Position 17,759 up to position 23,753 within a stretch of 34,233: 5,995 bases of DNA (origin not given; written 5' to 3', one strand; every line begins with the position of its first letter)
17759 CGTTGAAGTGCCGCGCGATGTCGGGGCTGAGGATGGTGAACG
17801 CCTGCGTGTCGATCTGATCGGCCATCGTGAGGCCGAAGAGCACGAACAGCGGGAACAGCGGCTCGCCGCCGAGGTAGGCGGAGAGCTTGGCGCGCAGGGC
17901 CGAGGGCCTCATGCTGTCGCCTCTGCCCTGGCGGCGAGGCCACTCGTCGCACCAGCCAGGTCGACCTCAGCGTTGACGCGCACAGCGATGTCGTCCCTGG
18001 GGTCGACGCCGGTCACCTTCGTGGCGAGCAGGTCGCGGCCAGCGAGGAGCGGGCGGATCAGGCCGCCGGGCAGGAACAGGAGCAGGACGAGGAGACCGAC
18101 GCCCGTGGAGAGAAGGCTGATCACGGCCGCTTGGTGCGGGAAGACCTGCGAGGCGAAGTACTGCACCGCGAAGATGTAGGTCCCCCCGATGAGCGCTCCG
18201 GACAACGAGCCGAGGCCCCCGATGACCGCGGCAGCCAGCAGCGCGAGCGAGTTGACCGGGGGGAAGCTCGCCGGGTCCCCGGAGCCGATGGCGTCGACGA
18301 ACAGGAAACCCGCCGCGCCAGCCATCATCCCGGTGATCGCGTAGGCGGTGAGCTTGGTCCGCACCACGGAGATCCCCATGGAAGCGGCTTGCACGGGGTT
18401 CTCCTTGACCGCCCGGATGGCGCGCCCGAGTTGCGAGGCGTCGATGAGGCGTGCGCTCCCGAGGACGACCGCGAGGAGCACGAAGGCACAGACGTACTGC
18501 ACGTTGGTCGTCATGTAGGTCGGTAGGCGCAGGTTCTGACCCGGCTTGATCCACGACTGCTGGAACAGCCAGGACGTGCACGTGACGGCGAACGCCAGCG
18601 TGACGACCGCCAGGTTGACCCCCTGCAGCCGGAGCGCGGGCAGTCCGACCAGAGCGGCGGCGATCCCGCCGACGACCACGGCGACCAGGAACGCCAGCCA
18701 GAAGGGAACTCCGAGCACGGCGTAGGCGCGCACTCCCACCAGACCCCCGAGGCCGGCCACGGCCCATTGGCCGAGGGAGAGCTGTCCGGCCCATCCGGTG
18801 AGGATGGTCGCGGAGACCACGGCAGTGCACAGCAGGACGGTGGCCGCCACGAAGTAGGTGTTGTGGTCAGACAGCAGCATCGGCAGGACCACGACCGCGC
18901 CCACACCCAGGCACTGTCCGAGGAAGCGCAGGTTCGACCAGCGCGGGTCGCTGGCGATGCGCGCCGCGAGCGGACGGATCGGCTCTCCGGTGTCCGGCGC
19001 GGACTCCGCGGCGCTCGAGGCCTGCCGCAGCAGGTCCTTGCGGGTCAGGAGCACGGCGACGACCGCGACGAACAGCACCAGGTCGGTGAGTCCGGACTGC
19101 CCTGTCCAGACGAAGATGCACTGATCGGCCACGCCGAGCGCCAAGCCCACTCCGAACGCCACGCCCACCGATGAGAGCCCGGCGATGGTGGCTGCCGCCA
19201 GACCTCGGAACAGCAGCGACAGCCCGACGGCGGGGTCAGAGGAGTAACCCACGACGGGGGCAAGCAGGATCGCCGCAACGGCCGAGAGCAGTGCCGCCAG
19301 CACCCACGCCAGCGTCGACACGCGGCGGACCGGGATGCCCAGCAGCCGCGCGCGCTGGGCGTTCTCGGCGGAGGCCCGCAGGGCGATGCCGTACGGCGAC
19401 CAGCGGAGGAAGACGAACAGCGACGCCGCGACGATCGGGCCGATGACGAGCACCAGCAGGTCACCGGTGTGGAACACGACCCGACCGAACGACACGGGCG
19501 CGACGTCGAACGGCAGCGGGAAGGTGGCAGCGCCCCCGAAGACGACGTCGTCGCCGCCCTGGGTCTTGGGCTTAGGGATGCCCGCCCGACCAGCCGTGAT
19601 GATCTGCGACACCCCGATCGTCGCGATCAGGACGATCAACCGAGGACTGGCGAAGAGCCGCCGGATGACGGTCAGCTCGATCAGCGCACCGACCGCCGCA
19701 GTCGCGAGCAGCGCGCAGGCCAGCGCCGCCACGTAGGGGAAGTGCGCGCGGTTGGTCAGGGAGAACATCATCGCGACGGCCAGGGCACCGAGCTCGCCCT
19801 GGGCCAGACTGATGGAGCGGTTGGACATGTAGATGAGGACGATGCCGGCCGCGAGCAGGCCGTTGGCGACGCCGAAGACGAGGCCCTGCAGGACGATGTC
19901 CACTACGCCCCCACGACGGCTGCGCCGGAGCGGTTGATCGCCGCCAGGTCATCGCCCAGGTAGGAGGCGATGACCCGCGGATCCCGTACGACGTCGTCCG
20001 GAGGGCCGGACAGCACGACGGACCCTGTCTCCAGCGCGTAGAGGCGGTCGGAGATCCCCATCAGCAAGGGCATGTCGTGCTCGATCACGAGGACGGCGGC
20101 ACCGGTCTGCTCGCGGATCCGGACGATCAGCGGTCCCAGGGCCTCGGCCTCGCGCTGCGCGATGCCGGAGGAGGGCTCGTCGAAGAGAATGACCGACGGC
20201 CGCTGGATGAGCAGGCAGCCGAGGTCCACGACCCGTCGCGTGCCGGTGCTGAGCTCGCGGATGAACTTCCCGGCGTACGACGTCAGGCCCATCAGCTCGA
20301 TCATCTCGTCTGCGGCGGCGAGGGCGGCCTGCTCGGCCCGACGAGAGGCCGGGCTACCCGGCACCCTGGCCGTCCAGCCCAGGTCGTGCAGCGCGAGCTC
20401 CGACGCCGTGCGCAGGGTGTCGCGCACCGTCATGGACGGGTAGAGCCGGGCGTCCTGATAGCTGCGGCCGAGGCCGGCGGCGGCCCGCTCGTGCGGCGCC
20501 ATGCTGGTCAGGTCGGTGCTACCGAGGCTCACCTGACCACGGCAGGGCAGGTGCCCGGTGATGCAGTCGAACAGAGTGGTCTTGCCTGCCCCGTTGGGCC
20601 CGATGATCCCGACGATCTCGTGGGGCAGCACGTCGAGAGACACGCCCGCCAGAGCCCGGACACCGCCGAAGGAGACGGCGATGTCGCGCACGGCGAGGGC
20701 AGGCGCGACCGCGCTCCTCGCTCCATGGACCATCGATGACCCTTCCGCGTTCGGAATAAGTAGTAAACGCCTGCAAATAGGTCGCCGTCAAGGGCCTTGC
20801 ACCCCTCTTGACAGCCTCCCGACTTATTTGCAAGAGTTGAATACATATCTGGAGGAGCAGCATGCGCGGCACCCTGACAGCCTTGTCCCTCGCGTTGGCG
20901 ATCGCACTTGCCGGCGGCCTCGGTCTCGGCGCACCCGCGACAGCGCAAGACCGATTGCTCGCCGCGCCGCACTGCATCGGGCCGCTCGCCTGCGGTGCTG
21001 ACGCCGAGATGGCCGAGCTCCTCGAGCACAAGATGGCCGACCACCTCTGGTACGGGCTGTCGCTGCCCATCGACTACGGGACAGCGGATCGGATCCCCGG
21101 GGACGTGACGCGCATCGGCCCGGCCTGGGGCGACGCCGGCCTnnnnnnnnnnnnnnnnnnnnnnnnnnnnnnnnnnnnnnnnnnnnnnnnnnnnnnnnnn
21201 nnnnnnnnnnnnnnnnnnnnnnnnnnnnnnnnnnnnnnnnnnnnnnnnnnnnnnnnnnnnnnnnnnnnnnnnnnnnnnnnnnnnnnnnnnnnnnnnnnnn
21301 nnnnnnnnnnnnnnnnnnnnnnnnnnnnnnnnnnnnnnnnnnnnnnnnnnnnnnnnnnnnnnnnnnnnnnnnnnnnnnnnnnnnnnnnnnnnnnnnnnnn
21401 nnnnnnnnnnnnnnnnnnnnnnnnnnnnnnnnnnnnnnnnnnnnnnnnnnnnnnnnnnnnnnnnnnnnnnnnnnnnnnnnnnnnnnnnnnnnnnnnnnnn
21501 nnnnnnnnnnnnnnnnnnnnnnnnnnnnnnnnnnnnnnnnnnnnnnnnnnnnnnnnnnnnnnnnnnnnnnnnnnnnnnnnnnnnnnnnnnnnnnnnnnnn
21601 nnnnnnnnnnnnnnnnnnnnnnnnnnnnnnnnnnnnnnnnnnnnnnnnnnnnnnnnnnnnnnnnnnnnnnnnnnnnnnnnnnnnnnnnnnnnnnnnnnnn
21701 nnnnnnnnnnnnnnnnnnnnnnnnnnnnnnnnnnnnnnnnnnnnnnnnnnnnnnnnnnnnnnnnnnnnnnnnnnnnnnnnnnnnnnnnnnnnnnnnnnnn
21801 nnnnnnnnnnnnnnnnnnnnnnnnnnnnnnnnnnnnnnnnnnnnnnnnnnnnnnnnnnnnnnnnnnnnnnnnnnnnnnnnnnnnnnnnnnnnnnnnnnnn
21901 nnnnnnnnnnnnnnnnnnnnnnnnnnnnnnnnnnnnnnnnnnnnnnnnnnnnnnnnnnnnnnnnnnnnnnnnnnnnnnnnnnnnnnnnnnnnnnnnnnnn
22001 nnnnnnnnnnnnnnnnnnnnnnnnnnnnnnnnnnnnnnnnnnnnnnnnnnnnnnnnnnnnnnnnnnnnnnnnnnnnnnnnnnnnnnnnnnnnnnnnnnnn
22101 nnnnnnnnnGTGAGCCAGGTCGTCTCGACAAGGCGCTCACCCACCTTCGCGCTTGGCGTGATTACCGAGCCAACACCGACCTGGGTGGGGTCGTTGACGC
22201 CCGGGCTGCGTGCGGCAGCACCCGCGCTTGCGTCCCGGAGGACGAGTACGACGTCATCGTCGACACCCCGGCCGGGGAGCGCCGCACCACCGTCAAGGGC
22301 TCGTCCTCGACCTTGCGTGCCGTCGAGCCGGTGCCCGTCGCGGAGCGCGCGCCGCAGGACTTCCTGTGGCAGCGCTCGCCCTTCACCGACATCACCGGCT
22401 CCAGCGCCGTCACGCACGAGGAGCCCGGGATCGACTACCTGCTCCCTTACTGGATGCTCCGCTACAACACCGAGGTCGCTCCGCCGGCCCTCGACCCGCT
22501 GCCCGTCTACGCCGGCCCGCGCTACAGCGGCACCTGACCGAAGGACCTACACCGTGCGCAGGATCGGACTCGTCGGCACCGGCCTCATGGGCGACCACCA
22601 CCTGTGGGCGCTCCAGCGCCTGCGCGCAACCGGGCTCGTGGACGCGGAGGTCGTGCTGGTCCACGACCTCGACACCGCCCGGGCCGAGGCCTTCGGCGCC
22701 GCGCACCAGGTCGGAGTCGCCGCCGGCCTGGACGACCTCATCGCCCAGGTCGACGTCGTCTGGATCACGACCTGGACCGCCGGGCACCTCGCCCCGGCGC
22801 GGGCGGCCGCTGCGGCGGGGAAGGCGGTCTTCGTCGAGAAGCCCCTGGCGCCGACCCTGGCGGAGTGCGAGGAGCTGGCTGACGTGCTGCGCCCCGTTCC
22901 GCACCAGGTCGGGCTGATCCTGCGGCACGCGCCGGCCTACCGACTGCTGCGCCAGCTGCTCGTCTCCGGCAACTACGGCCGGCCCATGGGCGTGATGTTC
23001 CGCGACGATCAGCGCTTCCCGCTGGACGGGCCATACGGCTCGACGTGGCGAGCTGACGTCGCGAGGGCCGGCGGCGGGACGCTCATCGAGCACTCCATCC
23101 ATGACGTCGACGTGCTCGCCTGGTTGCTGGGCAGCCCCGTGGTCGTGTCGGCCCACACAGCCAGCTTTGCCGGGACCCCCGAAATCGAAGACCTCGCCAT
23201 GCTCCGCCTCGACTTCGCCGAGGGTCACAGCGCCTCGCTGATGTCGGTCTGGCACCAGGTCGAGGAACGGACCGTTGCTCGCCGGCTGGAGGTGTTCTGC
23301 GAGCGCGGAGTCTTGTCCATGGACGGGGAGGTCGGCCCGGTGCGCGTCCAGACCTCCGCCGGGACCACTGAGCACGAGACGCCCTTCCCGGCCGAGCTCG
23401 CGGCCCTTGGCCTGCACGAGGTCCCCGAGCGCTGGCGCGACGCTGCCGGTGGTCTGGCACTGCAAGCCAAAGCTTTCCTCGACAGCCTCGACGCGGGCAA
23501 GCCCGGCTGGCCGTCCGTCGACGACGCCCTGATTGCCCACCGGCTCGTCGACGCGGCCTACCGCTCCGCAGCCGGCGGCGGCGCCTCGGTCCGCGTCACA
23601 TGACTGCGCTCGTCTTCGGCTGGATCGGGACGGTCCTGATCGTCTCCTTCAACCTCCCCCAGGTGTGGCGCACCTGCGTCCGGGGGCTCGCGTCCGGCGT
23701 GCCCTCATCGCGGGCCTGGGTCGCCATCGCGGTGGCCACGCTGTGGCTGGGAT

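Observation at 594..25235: Candidate undescribed system: import and intracellular dismantling of an acylated GlcNAc-containing glycoconjugate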

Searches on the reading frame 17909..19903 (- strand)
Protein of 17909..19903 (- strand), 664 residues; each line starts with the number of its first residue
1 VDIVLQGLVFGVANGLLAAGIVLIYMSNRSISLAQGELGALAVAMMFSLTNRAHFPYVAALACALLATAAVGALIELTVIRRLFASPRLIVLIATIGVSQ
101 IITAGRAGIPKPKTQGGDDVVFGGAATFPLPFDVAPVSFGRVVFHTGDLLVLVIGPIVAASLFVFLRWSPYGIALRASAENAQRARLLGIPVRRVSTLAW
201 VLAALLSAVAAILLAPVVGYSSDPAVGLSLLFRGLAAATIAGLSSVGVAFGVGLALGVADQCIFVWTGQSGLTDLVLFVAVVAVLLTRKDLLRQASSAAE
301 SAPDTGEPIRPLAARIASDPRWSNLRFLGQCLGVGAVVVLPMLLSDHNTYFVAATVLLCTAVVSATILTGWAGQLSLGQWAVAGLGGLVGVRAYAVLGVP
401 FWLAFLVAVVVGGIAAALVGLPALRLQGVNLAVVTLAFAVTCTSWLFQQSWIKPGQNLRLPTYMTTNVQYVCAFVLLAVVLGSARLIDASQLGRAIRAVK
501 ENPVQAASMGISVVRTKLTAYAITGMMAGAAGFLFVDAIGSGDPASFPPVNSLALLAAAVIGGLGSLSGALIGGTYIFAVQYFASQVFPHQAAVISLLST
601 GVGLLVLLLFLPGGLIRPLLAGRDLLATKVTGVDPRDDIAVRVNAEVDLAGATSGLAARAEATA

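Call 6: search_protein_families(library=pfam, proteins=[window:17909-19903:-], max_evalue=0.01)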
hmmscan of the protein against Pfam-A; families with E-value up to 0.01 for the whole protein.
window:17909-19903:- (664 aa): 1 family
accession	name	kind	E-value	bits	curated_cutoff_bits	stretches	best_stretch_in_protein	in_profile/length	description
PF02653.21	BPD_transp_2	-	1.1e-48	166.2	26.8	2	352-606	6-268/269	Branched-chain amino acid transport system / permease component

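Call 9: search_protein_families(library=ncbifam, proteins=[window:17909-19903:-], max_evalue=0.001)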
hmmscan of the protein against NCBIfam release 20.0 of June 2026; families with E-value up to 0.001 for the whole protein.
window:17909-19903:- (664 aa): 13 families
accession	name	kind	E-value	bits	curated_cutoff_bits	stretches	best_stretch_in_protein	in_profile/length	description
NF008011.0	PRK10740.1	equivalog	4e-23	82.5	379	2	4-287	12-294/308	high-affinity branched-chain amino acid ABC transporter permease LivH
TIGR03409.1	urea_trans_UrtB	equivalog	1.8e-22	80.4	250.3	2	3-289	3-282/291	urea ABC transporter permease subunit UrtB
TIGR03408.1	urea_trans_UrtC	equivalog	3.2e-20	73.1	296.2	1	401-616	88-311/313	urea ABC transporter permease subunit UrtC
NF008450.0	PRK11301.1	subfamily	1.1e-17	64.6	366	2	469-616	264-406/418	high-affinity branched-chain amino acid ABC transporter permease LivM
TIGR03727.1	urea_t_UrtC_arc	equivalog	6.2e-12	45.1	575.55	1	467-619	194-341/369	urea ABC transporter, permease protein UrtC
TIGR03622.1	urea_t_UrtB_arc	equivalog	2.7e-09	36.7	374.25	1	16-282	16-267/284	urea ABC transporter, permease protein UrtB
NF008630.0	PRK11618.1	equivalog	2.9e-08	33.3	363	1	357-569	46-268/331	galactofuranose ABC transporter, permease protein YjfF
NF011961.0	PRK15432.1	equivalog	2.9e-07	30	388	1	351-575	41-266/344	autoinducer 2 ABC transporter permease LsrC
NF007067.0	PRK09512.1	equivalog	1.2e-06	27.9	398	1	425-576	123-279/321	ribose ABC transporter permease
NF040906.3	GguB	equivalog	3e-06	26.7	450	1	473-575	228-335/375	multiple monosaccharide ABC transporter permease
NF007014.0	PRK09478.1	equivalog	7.8e-06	25.4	386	1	466-570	181-282/336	galactose/methyl galactoside ABC transporter permease MglC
NF007252.0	PRK09699.1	equivalog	7e-05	22.3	396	1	353-569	61-275/326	D-allose ABC transporter permease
NF008441.0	PRK11285.1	equivalog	8.1e-05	21.9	378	0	334-570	41-277/333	L-arabinose ABC transporter permease AraH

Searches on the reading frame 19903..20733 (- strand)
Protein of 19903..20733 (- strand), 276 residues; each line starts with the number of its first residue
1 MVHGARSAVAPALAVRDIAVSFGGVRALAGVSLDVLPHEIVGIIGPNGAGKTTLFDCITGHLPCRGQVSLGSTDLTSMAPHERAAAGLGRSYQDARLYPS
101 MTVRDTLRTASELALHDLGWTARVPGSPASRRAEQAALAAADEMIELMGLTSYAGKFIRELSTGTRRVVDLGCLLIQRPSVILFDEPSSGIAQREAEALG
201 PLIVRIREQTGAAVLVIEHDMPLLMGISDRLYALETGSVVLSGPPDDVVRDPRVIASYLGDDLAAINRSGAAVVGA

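Call 6: search_protein_families(library=pfam, proteins=[window:19903-20733:-], max_evalue=0.01)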
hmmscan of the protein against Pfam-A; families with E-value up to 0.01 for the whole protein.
window:19903-20733:- (276 aa): 8 families
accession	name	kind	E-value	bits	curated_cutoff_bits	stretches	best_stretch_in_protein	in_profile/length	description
PF00005.33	ABC_tran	-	2.1e-24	87.1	25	1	29-188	2-136/137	ABC transporter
PF13304.12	AAA_21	-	2.4e-09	38.1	27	1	40-58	1-19/304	AAA domain, putative AbiEii toxin, Type IV TA system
PF12399.14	BCA_ABC_TP_C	-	6e-08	32.6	25.5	1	242-262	5-25/27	Branched-chain amino acid ATP-binding cassette transporter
PF13476.12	AAA_23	-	2.8e-06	28.6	27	1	26-59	8-40/201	AAA domain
PF13604.12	AAA_30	-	0.00011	22.4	27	1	39-129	19-82/191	AAA domain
PF13245.12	AAA_19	-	0.00038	21.1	25.1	1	36-112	9-77/134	AAA domain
PF02463.25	SMC_N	-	0.00062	19.7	40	1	38-78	24-64/220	RecF/RecN/SMC N terminal domain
PF13555.12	AAA_29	-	0.00074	19.7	27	1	34-60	18-44/61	P-loop containing region of AAA domain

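Call 9: search_protein_families(library=ncbifam, proteins=[window:19903-20733:-], max_evalue=0.001)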
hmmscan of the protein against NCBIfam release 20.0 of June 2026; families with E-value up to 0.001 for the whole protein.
window:19903-20733:- (276 aa): 180 families (the best 25 are shown)
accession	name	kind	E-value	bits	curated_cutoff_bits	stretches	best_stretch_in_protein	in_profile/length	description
NF008449.1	PRK11300.1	equivalog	4.5e-60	203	362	1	11-261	4-254/255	high-affinity branched-chain amino acid ABC transporter ATP-binding protein LivG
TIGR03411.1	urea_trans_UrtD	equivalog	5e-54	183.5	304.1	1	12-260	2-241/242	urea ABC transporter ATP-binding protein UrtD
TIGR04406.1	LPS_export_lptB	equivalog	2.8e-39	134.8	240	1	13-263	2-237/239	LPS export ABC transporter ATP-binding protein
TIGR03410.1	urea_trans_UrtE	equivalog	4.2e-32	111.5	285.8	2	13-112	1-101/230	urea ABC transporter ATP-binding subunit UrtE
TIGR03265.1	PhnT2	equivalog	8.8e-31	107.4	457.7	1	11-261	3-237/353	putative 2-aminoethylphosphonate ABC transporter ATP-binding protein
NF010068.0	PRK13548.1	equivalog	1.3e-30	106.3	261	1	12-258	5-240/261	heme ABC transporter ATP-binding protein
NF008442.0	PRK11288.1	equivalog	5.4e-29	100.8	689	1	9-266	4-248/504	L-arabinose ABC transporter ATP-binding protein AraG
TIGR03873.1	F420-0_ABC_ATP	hypoth_equivalog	3.1e-28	98.7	372.4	1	13-260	2-235/256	putative F420-0 ABC transporter ATP-binding protein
NF008144.0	PRK10895.1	equivalog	8.7e-28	97.4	381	1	13-263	4-239/241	LPS export ABC transporter ATP-binding protein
TIGR01188.1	drrA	subfamily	1e-27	97.3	312.45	1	22-248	3-211/302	daunorubicin resistance ABC transporter, ATP-binding protein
TIGR03864.1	PQQ_ABC_ATP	hypoth_equivalog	1.8e-27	96.3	302.25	1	12-251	1-222/236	ABC transporter, ATP-binding subunit, PQQ-dependent alcohol dehydrogenase system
NF007253.0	PRK09700.1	equivalog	3.7e-27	95.1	772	1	10-256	3-239/510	D-allose ABC transporter ATP-binding protein AlsA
NF008621.0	PRK11607.1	equivalog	5.3e-26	91.3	613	1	5-254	12-243/377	putrescine ABC transporter ATP-binding subunit PotG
TIGR04521.1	ECF_ATPase_2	equivalog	5.8e-25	87.9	330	2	134-256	117-240/279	energy-coupling factor transporter ATPase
TIGR00968.1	3a0106s01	subfamily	1.2e-24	87.2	342.75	1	14-260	2-232/237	sulfate ABC transporter ATP-binding protein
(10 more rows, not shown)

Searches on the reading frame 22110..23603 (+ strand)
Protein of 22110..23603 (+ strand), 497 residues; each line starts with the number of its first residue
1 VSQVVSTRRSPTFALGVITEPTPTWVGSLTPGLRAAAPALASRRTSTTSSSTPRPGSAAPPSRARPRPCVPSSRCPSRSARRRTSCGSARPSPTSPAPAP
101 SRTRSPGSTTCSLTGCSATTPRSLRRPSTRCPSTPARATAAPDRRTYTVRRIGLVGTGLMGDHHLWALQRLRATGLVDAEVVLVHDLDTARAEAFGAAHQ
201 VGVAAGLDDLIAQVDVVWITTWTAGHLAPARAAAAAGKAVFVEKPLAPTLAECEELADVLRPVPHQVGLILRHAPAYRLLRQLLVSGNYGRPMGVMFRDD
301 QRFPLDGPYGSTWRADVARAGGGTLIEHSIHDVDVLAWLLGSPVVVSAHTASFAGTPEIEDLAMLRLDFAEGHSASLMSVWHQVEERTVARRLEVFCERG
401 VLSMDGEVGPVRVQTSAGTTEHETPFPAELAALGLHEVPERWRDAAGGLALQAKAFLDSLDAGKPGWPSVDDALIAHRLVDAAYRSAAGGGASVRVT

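Call 7: search_protein_families(library=pfam, proteins=[window:22110-23603:+], max_evalue=0.01)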
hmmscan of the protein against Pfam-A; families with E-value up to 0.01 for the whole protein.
window:22110-23603:+ (497 aa): 3 families
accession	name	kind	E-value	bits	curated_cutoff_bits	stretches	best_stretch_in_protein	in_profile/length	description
PF22725.1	GFO_IDH_MocA_C3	-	2e-20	73.5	27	1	277-402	1-123/124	GFO/IDH/MocA C-terminal domain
PF01408.29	GFO_IDH_MocA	-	6.5e-20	72.4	24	1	151-261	2-110/120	Oxidoreductase family, NAD-binding Rossmann fold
PF02894.22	GFO_IDH_MocA_C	-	5.2e-17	62.8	22.9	1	302-491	20-214/218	Oxidoreductase family, C-terminal alpha/beta domain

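Call 9: search_protein_families(library=ncbifam, proteins=[window:22110-23603:+], max_evalue=0.001)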
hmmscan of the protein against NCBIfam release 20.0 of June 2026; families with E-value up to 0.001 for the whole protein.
window:22110-23603:+ (497 aa): 9 families
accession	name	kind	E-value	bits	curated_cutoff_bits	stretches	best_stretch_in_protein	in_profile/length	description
TIGR04380.1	myo_inos_iolG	equivalog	1.3e-27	96.6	355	1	151-489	3-325/330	inositol 2-dehydrogenase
NF040723.1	UDP-GlcNAcDh_Arch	equivalog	1.3e-18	67.6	450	1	151-405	2-238/302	UDP-N-acetylglucosamine 3-dehydrogenase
NF052679.1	InsChiInosDhIolG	equivalog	1.7e-17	63.4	540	1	151-342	4-187/343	bifunctional inositol 2-dehydrogenase/D-chiro-inositol 1-dehydrogenase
NF052479.1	LevoglcsnDh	equivalog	9.2e-15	54.2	650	1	151-360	5-222/386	levoglucosan dehydrogenase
NF041392.1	XylDh_Gfo6_Halo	equivalog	1.8e-13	50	350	1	212-374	81-249/350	D-xylose 1-dehydrogenase Gfo6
NF008607.0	PRK11579.1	subfamily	1.4e-06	27.6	330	1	208-354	57-203/346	oxidoreductase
NF007574.0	PRK10206.1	equivalog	3e-06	26.5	352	1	201-262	51-114/345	oxidoreductase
TIGR03944.1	dehyd_SbnB_fam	equivalog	6.7e-05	22.1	326.9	1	147-224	130-209/327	2,3-diaminopropionate biosynthesis protein SbnB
NF058561.1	BT_2158_fam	equivalog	0.00054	18.7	750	1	153-258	39-141/487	glycoside 3-dehydrogenase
